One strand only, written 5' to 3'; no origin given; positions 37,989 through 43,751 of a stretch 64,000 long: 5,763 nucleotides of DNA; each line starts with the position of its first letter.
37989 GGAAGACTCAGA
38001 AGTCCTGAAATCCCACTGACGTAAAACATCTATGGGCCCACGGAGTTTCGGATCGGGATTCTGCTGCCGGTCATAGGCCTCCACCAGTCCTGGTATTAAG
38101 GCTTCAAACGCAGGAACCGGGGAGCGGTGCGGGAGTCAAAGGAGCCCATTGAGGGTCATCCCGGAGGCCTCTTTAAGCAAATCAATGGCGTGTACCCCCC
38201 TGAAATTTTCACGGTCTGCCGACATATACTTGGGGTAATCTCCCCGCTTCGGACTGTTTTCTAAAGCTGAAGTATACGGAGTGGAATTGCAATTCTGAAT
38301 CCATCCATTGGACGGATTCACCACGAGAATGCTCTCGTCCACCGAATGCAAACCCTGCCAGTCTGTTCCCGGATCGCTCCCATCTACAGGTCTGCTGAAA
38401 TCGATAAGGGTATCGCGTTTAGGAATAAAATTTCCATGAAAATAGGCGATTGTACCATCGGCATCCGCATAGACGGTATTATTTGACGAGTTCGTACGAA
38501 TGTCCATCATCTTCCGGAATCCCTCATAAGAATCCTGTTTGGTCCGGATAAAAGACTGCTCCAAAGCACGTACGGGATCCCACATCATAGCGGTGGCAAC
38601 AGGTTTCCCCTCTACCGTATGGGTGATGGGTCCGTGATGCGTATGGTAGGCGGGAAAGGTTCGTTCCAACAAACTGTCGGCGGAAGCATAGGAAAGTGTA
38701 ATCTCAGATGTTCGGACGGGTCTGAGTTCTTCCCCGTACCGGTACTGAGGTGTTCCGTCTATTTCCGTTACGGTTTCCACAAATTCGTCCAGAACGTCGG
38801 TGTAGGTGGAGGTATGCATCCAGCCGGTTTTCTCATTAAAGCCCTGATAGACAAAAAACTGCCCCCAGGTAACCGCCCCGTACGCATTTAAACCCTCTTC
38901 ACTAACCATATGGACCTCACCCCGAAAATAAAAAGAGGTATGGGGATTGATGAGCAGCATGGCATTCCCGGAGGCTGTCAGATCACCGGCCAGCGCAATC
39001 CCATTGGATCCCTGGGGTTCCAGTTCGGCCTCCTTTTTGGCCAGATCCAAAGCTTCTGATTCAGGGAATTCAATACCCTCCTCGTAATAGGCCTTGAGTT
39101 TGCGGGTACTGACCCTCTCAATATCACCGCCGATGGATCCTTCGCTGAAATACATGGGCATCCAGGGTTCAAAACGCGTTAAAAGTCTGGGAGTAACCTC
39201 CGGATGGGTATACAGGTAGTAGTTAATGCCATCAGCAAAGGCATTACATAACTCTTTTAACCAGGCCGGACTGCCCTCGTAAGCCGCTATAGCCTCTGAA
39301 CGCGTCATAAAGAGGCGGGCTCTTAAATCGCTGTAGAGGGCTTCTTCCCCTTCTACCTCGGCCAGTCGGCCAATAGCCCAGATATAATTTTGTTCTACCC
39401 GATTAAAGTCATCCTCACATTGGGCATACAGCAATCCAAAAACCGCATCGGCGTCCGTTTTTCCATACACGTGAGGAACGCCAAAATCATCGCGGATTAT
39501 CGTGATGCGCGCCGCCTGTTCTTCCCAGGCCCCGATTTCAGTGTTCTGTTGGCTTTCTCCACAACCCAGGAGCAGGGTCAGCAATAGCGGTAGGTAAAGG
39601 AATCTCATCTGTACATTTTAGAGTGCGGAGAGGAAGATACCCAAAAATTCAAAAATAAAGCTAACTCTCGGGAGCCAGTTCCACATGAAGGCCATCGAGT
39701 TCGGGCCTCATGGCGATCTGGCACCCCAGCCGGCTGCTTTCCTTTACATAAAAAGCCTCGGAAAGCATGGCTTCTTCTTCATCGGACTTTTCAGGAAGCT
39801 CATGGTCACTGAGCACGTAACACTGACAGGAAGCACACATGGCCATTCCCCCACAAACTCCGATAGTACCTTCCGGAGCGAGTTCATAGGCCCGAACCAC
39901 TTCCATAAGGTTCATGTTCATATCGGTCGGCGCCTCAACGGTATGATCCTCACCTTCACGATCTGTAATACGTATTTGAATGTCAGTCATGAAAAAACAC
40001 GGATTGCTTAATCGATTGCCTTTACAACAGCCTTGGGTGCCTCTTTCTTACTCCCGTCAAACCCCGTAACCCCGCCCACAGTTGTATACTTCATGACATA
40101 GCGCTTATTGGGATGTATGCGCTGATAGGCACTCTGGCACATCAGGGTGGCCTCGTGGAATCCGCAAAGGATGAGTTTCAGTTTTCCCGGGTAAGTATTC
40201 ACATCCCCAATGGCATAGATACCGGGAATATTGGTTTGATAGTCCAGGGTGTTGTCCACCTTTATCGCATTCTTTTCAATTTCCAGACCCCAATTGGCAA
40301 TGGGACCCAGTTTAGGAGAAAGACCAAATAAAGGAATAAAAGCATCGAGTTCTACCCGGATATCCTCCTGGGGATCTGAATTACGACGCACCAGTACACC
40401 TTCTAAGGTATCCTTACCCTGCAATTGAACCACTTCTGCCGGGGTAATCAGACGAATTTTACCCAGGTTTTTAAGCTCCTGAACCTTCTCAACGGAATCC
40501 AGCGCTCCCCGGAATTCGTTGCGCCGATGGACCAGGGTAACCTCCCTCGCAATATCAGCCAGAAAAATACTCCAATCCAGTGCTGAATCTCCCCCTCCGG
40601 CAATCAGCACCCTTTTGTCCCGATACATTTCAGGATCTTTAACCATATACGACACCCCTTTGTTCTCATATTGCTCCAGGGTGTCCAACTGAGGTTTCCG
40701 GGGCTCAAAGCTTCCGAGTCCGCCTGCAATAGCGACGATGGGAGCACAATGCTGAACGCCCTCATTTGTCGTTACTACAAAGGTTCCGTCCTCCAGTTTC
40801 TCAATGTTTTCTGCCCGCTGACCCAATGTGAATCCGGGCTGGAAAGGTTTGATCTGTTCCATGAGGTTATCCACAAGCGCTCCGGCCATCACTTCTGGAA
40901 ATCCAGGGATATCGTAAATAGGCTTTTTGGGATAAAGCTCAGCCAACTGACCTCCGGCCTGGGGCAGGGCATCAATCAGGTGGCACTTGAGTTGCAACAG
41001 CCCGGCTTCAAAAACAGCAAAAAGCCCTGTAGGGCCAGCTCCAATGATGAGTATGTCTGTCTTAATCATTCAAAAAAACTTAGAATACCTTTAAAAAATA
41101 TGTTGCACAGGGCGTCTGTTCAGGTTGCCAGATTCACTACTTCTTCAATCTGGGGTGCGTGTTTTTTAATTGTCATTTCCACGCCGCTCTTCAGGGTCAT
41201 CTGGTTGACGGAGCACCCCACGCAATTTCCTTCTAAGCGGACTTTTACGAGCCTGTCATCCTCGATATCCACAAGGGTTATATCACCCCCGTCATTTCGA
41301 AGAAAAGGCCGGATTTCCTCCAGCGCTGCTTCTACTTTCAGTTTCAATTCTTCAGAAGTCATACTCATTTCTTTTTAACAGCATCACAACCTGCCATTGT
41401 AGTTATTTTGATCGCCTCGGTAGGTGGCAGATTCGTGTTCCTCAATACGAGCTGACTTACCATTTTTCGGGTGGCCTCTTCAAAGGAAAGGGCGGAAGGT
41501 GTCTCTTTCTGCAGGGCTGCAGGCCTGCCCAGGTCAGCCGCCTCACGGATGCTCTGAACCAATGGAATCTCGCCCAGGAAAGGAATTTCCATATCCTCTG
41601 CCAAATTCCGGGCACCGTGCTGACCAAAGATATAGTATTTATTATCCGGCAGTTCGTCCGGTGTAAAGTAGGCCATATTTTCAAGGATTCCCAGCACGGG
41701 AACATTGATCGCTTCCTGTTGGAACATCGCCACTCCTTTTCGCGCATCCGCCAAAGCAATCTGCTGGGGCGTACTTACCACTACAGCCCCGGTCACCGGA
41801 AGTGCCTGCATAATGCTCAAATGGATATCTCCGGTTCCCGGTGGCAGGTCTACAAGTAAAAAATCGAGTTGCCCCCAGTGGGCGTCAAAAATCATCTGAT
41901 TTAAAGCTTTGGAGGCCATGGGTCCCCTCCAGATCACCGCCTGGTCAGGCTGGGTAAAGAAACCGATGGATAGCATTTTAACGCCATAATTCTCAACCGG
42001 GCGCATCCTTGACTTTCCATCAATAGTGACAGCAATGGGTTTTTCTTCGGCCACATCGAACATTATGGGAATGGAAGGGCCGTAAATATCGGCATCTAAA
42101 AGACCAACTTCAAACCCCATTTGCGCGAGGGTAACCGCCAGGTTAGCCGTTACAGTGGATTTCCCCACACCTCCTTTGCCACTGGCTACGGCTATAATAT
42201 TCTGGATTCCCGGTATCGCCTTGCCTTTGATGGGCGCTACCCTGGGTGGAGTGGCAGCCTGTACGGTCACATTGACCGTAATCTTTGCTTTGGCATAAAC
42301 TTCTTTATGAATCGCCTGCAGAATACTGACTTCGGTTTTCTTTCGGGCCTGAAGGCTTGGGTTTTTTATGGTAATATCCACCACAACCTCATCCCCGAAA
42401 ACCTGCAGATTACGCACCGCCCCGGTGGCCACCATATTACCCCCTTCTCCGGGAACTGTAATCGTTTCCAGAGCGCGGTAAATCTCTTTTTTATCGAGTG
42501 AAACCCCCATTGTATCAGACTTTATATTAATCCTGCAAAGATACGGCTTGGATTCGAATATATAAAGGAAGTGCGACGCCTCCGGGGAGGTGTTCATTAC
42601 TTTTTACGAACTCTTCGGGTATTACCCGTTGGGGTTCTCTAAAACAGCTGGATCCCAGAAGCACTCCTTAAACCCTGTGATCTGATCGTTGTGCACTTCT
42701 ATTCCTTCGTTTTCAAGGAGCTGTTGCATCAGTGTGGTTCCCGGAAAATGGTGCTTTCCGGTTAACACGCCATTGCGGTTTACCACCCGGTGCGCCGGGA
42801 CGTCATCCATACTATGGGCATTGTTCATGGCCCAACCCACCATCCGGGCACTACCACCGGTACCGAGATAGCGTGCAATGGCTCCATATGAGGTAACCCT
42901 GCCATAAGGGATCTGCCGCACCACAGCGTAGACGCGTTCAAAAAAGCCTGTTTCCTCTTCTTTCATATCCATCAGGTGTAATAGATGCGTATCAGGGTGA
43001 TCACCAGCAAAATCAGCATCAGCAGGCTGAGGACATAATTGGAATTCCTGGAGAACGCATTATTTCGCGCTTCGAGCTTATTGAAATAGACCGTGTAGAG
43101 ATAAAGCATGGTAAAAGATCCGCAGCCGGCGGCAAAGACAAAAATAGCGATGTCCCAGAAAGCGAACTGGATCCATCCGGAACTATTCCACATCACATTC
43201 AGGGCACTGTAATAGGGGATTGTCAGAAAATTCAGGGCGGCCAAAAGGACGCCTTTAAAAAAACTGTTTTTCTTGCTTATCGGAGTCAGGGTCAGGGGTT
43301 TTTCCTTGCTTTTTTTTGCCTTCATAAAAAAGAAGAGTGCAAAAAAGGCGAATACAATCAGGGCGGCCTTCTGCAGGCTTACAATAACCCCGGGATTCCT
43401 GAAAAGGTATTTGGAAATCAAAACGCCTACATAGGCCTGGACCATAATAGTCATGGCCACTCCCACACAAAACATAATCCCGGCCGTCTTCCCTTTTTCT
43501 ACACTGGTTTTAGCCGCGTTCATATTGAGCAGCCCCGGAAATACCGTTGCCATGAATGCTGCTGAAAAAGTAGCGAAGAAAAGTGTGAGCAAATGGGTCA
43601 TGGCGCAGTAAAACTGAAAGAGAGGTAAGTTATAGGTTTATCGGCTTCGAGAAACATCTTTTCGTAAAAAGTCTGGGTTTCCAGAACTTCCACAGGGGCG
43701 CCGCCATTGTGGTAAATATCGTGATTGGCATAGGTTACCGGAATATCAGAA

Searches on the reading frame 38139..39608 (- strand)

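Call 44: search_protein_families(library=pfam, proteins=[window:38139-39608:-], max_evalue=0.00001)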
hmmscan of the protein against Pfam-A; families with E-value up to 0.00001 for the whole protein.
window:38139-39608:- (490 aa): 1 family
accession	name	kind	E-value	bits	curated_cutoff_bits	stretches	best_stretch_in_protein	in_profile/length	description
PF01804.23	Penicil_amidase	-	2.6e-88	298.2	21.3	1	35-485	2-447/675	Penicillin amidase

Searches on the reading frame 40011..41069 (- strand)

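Call 44: search_protein_families(library=pfam, proteins=[window:40011-41069:-], max_evalue=0.00001)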
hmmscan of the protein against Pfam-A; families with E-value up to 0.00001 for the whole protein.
window:40011-41069:- (353 aa): 4 families
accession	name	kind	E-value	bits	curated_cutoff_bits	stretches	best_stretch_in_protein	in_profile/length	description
PF07992.20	Pyr_redox_2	-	2.6e-26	93.2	26.1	1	5-294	2-278/291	Pyridine nucleotide-disulphide oxidoreductase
PF13738.12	Pyr_redox_3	-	3.6e-19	69.6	30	1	84-288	102-305/305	Pyridine nucleotide-disulphide oxidoreductase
PF00070.33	Pyr_redox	-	1e-11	45.6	22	1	153-227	1-79/82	Pyridine nucleotide-disulphide oxidoreductase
PF03486.20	HI0933_like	-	2.2e-06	27.8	50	0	5-41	2-38/244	HI0933-like protein Rossmann domain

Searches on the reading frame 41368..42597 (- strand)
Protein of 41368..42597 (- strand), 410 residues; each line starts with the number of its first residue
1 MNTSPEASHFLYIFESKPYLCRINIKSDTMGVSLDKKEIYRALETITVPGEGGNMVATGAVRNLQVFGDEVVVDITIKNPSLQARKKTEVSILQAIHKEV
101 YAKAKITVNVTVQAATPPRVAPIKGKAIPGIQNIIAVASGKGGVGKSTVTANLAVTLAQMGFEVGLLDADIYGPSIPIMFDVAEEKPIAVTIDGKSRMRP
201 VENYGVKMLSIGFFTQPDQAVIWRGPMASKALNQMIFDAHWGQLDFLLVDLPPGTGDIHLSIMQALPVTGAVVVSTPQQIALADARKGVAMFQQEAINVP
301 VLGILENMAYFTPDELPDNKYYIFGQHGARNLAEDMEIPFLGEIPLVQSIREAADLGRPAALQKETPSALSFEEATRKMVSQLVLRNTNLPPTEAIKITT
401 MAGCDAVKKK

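Call 44: search_protein_families(library=pfam, proteins=[window:41368-42597:-], max_evalue=0.00001)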
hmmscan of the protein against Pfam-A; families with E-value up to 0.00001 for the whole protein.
window:41368-42597:- (410 aa): 6 families
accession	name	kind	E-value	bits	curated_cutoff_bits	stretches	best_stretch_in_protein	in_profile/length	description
PF10609.15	ParA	-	1.1e-92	310.4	27.1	1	131-378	2-244/246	NUBPL iron-transfer P-loop NTPase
PF01656.29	CbiA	-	4.3e-14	53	25.4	1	135-358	1-123/125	CobQ/CobB/MinD/ParA nucleotide binding domain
PF13614.12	AAA_31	-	2.6e-09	37.7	27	1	133-171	2-40/177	AAA domain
PF01883.24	FeS_assembly_P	-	8.4e-09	36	23.5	1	36-87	1-52/73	Iron-sulfur cluster assembly protein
PF09140.17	MipZ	-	4.4e-06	26.6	20.7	0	134-172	2-40/262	ATPase MipZ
PF02374.21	ArsA_ATPase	-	8e-06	25.7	24.3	0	137-170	5-38/305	Anion-transporting ATPase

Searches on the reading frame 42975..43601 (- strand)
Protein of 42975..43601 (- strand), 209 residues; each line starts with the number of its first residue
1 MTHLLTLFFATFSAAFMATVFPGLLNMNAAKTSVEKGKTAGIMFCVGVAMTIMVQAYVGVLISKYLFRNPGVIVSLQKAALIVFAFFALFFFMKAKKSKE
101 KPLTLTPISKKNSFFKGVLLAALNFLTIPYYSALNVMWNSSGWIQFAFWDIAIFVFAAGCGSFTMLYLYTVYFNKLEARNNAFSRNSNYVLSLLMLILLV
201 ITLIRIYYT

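Call 44: search_protein_families(library=pfam, proteins=[window:42975-43601:-], max_evalue=0.00001)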
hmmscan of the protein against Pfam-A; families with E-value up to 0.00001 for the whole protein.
window:42975-43601:- (209 aa): 1 family
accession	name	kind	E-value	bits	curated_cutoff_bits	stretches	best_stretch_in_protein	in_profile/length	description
PF01810.24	LysE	-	7.7e-08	32.5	25.6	1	19-198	4-185/193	LysE type translocator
